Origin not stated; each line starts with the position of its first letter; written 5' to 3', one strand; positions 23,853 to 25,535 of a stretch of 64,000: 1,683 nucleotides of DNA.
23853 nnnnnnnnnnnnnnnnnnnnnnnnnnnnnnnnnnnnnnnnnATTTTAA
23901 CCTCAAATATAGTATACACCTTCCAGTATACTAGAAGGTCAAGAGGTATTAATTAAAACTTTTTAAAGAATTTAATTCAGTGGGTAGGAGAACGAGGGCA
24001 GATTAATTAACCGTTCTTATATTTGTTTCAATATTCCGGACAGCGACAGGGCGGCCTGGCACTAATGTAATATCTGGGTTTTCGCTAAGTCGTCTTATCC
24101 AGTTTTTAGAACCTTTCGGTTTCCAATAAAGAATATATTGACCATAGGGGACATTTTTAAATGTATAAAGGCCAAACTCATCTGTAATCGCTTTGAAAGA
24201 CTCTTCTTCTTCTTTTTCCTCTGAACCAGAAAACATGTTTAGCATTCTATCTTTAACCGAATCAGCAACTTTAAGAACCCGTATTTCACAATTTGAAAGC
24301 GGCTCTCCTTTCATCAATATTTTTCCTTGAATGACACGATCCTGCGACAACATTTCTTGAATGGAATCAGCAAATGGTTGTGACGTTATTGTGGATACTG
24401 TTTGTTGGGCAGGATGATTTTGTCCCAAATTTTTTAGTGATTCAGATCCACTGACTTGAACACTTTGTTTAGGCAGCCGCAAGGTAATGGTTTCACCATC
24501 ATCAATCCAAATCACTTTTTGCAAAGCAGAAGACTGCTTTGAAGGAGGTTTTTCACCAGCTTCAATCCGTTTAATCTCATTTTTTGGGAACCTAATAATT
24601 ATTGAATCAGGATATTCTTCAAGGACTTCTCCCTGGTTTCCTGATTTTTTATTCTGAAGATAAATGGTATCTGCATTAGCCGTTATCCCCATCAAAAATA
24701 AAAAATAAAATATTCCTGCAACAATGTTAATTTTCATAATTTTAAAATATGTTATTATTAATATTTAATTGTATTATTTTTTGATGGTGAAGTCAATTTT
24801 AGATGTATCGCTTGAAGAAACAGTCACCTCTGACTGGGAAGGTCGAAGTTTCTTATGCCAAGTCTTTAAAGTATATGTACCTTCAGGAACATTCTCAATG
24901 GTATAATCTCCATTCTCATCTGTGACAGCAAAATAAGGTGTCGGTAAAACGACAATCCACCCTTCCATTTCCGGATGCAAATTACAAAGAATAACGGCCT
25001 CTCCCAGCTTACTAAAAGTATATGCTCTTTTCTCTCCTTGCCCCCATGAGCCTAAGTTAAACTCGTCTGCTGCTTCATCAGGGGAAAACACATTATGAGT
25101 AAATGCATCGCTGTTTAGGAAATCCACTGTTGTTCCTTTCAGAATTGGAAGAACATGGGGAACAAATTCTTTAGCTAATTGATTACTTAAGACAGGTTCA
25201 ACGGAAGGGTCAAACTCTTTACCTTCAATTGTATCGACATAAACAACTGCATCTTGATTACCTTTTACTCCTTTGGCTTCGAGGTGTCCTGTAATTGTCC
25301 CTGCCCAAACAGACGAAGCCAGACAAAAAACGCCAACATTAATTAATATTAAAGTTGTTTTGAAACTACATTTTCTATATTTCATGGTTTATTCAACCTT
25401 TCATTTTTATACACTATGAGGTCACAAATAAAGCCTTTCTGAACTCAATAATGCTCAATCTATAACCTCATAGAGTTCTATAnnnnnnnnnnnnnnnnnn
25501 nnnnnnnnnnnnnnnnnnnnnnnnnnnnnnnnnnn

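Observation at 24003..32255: Cyc2-like cytochrome-porin in one cluster with a Rieske/cyt b complex, a pentaheme cytochrome c and a GltD-like NAD(P)H oxidoreductase: a candidate extracellular electron-uptake / reverse-electron-flow module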

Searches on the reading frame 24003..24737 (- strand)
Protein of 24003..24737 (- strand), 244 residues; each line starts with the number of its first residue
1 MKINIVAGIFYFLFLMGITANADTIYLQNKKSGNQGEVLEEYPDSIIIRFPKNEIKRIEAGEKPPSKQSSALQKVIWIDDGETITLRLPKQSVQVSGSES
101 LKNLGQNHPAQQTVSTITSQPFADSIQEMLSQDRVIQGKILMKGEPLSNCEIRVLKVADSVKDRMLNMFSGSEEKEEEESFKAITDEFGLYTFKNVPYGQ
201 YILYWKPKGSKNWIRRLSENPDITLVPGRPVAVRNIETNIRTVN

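Call 3: search_protein_families(library=pfam, proteins=[window:24003-24737:-], max_evalue=0.01)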
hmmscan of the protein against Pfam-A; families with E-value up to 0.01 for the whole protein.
window:24003-24737:- (244 aa): 2 families
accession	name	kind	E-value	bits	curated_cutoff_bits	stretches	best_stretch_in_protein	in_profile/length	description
PF17802.7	SpaA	-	0.0035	17.9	23.1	1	144-203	13-56/91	Prealbumin-like fold domain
PF13620.12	CarboxypepD_reg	-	0.0077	17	32.3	0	174-233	27-77/82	Carboxypeptidase regulatory-like domain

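Call 4: search_protein_families(library=ncbifam, proteins=[window:24003-24737:-], max_evalue=0.01)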
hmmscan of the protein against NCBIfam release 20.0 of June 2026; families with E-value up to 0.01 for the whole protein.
window:24003-24737:- (244 aa): 0 families

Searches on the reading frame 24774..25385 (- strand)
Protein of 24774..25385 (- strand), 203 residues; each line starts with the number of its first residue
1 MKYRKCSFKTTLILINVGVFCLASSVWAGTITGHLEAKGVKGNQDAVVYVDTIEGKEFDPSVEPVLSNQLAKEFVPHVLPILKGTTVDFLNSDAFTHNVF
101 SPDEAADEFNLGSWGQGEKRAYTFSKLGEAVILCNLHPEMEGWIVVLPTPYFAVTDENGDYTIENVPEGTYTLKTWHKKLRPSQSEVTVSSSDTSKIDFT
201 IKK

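Call 3: search_protein_families(library=pfam, proteins=[window:24774-25385:-], max_evalue=0.01)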
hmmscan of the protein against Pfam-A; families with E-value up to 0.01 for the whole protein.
window:24774-25385:- (203 aa): 5 families
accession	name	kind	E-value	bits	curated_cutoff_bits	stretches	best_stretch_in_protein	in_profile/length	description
PF13620.12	CarboxypepD_reg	-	9.1e-10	39.2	32.3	1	149-201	28-81/82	Carboxypeptidase regulatory-like domain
PF14686.12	fn3_3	-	2.7e-07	30.7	24.4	1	151-195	27-73/75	Polysaccharide lyase family 4, domain II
PF13715.12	CarbopepD_reg_2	-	1.2e-06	28.8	32.2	1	150-201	25-76/88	CarboxypepD_reg-like domain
PF00127.26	Copper-bind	-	7e-05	23.6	21.2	1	73-146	13-98/99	Copper binding proteins, plastocyanin/azurin family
PF09430.16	EMC7_beta-sandw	-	0.0003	21.4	26.6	1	151-195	21-65/122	ER membrane protein complex subunit 7, beta-sandwich domain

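Call 4: search_protein_families(library=ncbifam, proteins=[window:24774-25385:-], max_evalue=0.01)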
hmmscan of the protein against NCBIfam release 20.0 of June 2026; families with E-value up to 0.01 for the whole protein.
window:24774-25385:- (203 aa): 3 families
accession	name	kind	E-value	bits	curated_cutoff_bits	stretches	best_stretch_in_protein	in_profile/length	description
NF052345.1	S_layer_anammox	exception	4.8e-05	20.9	1400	1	141-201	1329-1391/1596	Kustd1514 family S-layer glycoprotein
TIGR02657.1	amicyanin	equivalog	0.0065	16.9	110.2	0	80-146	14-82/83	amicyanin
TIGR02656.1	cyanin_plasto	equivalog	0.0067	16.8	87.85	0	70-106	10-47/99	plastocyanin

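Call 47: search_solved_structures(query=window:24774-25385:-, max_evalue=1, show_alignments=2)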
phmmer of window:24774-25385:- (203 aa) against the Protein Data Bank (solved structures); distinct sequences matched with E-value up to 1: 28.
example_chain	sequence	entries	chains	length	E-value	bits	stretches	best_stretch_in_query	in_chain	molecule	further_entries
6hbe_A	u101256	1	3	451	5e-08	36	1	64-146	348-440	Copper-containing nitrite reductase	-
9cck_A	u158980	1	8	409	2.8e-05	27.1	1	69-145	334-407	Copper-containing nitrite reductase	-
2plt_A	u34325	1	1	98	0.0013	21.7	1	70-105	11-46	PLASTOCYANIN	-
7zqe_M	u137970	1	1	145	0.0023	20.8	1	69-105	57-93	Plastocyanin, chloroplastic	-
5fc9_A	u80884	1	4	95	0.0052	19.6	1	75-146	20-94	Blue (Type 1) copper domain protein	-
1id2_A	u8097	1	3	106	0.0097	18.8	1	69-146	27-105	AMICYANIN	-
3c75_A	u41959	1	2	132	0.014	18.2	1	67-146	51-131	Amicyanin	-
1sfd_A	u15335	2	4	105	0.02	17.7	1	78-146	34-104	Amicyanin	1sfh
4p5r_A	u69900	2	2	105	0.027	17.3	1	78-146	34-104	Amicyanin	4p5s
1sf3_A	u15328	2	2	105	0.027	17.3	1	78-146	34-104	Amicyanin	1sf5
1mda_A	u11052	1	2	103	0.05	16.4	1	78-146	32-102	AMICYANIN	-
1aac_A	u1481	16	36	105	0.052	16.4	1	78-146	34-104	AMICYANIN | PROTEIN (AMICYANIN)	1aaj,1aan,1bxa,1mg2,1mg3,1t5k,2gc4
2gb2_A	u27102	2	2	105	0.072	15.9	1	78-146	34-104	Amicyanin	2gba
9c7v_B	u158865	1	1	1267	0.083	15.7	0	145-178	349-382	BOS complex subunit NOMO2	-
4wi0_B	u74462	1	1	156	0.088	15.6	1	145-177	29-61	Cellulosomal scaffoldin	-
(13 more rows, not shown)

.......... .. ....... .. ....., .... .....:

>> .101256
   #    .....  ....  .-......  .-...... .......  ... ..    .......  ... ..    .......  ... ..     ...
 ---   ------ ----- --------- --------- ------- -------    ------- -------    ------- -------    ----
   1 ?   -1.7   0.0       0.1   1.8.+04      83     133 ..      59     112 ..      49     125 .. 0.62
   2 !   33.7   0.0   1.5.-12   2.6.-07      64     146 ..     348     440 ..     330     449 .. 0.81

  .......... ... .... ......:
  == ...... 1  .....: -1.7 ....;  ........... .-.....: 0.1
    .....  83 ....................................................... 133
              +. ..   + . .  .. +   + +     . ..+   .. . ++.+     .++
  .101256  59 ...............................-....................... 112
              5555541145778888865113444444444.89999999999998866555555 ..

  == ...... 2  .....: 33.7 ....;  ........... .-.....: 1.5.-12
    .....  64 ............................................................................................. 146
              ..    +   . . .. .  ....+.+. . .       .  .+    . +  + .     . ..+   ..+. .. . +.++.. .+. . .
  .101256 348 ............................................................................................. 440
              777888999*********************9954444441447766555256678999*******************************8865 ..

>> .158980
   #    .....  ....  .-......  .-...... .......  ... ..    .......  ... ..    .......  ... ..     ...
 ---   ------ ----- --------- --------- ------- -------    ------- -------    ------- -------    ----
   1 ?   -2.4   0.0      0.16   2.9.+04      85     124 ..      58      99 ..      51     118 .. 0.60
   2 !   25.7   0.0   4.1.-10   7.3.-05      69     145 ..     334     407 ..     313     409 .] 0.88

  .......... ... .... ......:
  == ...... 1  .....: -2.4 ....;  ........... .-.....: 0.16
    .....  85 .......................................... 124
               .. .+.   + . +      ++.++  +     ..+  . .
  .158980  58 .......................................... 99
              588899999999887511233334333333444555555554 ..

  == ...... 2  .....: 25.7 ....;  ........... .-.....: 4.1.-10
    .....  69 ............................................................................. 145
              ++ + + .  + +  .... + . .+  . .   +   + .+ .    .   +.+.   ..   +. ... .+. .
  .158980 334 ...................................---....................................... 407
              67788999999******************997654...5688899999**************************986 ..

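Call 70: find_homologous_proteins(query=window:24774-25385:-, max_evalue=0.00001)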
Query window:24774-25385:- (203 aa): 2247 proteins with E <= 0.00001 among 2295 candidates; the best 120 are listed.
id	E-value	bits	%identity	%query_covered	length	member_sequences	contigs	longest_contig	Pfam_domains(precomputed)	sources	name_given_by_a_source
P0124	1.0e-133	461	100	100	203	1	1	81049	PF13715.13,PF14686.13,PF13620.13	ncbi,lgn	-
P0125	5.8e-96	338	73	100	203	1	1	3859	PF13715.13,PF00127.27,PF14686.13,PF13620.13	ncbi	-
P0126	1.4e-95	337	73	99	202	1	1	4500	PF13715.13,PF14686.13,PF13620.13,PF22904.4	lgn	-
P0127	5.4e-95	335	77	96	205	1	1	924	PF13620.13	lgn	-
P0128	6.4e-95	335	74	96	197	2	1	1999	PF13620.13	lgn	-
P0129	4.2e-93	329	73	95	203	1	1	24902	PF13715.13,PF00127.27,PF14686.13,PF13620.13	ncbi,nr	ncbi:MAG: carboxypeptidase regulatory-like domain-containing protein [Candidatus Omnitrophica bacter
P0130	2.9e-92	326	71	97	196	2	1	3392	PF13715.13,PF14686.13,PF13620.13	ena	-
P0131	8.0e-92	324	72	95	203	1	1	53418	PF13715.13,PF14686.13,PF13620.13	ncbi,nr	ncbi:MAG: carboxypeptidase regulatory-like domain-containing protein [Candidatus Omnitrophica bacter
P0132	3.2e-91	322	69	100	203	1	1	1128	PF00127.27,PF14686.13,PF13620.13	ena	-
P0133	2.0e-90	320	70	96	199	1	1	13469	PF13715.13,PF14686.13,PF13620.13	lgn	-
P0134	1.0e-88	314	71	93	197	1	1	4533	PF13715.13,PF00127.27,PF14686.13,PF13620.13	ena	-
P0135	8.7e-88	311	69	97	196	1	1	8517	PF14686.13,PF13620.13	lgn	-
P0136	4.8e-87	309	67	100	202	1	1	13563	PF00127.27,PF13620.13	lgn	-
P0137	6.5e-87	308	69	95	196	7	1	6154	PF13715.13,PF14686.13,PF13620.13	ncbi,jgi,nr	ncbi:MAG: hypothetical protein A3D87_06345 [Omnitrophica WOR_2 bacterium RIFCSPHIGHO2_02_FULL_50_17]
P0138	1.5e-86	307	71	90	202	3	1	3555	PF13715.13,PF13620.13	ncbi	-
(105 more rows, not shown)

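Call 82: predict_structure(alignment_id=A2)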
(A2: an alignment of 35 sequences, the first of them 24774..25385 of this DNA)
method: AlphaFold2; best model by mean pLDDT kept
length: 203 residues; sequences in the alignment: 35
mean_pLDDT: 89.7   pTM: 0.81
mean pLDDT of the five models: 89.7, 87.9, 87.5, 86.8, 83.8
residues with pLDDT >= 90: 161; 70-90: 16; 50-70: 19; < 50: 7
segments of 3 or more residues with pLDDT < 50: 1-7
pLDDT, mean of each block of 10 residues (from residue 1): 48 56 67 97 96 94 96 96 98 94 87 96 96 92 97 98 96 97 97 94 95
secondary structure, 60 per line:
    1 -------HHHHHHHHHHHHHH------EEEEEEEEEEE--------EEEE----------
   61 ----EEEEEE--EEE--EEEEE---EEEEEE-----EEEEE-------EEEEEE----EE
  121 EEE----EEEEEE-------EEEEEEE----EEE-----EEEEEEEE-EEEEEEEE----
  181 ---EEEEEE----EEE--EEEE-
elements in order: H8-21 E28-38 E47-50 E65-70 E73-75 E78-82 E86-91 E97-101 E109-114 E119-123 E128-133 E141-147 E152-154 E160-167 E169-176 E184-189 E194-196 E199-202

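Call 84: fold_search(model_id=the predicted structure, library=pdb)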
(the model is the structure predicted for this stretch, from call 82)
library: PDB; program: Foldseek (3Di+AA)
matches with E <= 10: 1258; with E <= 0.001: 122
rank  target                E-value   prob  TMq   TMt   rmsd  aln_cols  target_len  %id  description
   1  6hbe_A                2.2e-08  1.00  0.41  0.20   9.1       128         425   29  Cu-containing nitrite reductase (NirK) from Thermus scotoductus SA-01 (released 2019-01-23)
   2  6hbe_C                1.0e-07  1.00  0.41  0.20   9.3       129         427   29  Cu-containing nitrite reductase (NirK) from Thermus scotoductus SA-01 (released 2019-01-23)
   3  5fc9_A                3.4e-07  1.00  0.37  0.76   3.4        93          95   26  Novel Purple Cupredoxin from Nitrosopumilus maritimus (released 2016-05-11)
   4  1sf3                  5.9e-07  1.00  0.38  0.71   8.6       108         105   22  Structure of the reduced form of the P94A mutant of amicyanin (released 2004-07-27)
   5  1id2_A                8.2e-07  1.00  0.39  0.72   9.1       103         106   24  CRYSTAL STRUCTURE OF AMICYANIN FROM PARACOCCUS VERSUTUS (THIOBACILLUS VERSUTUS) (released 2001-04-11)
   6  1sfd_A                1.1e-06  1.00  0.38  0.72   8.0       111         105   22  oxidized form of amicyanin mutant P94F (released 2004-07-27)
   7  2idq                  1.8e-06  1.00  0.39  0.74   8.5       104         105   19  Structure of M98A mutant of amicyanin, Cu(II) (released 2007-03-13)
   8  3ie9                  2.2e-06  1.00  0.39  0.73   8.5       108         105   21  Structure of oxidized M98L mutant of amicyanin (released 2009-10-06)
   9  5x31_A                2.7e-06  1.00  0.37  0.58   3.2       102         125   25  Pseudoazurin from Alcaligenes faecalis (space group P65) (released 2017-04-12)
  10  3ply_A                2.7e-06  1.00  0.39  0.72   8.0       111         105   20  Structure of Oxidized P96G Mutant of Amicyanin (released 2011-02-09)
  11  4p5r                  3.0e-06  1.00  0.38  0.71   2.5        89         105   25  Structure of oxidized W45Y mutant of amicyanin (released 2014-04-23)
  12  3rym_A                3.0e-06  1.00  0.39  0.73   7.9       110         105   21  Structure of Oxidized M98K mutant of Amicyanin (released 2011-11-23)
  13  2qdv                  3.2e-06  1.00  0.40  0.74   8.2       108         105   22  Structure of the Cu(II) form of the M51A mutant of amicyanin (released 2007-12-11)
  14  2plt                  3.4e-06  1.00  0.36  0.72   2.8        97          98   29  STRUCTURE DETERMINATION OF PLASTOCYANIN FROM A CRYSTAL SPECIMEN WITH HEMIHEDRAL TWINNING FRACTION OF ONE-HALF (released 1993-10-31)
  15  3paz                  3.8e-06  1.00  0.37  0.59   2.7       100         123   25  REDUCED NATIVE PSEUDOAZURIN FROM A. FAECALIS (released 1997-08-20)
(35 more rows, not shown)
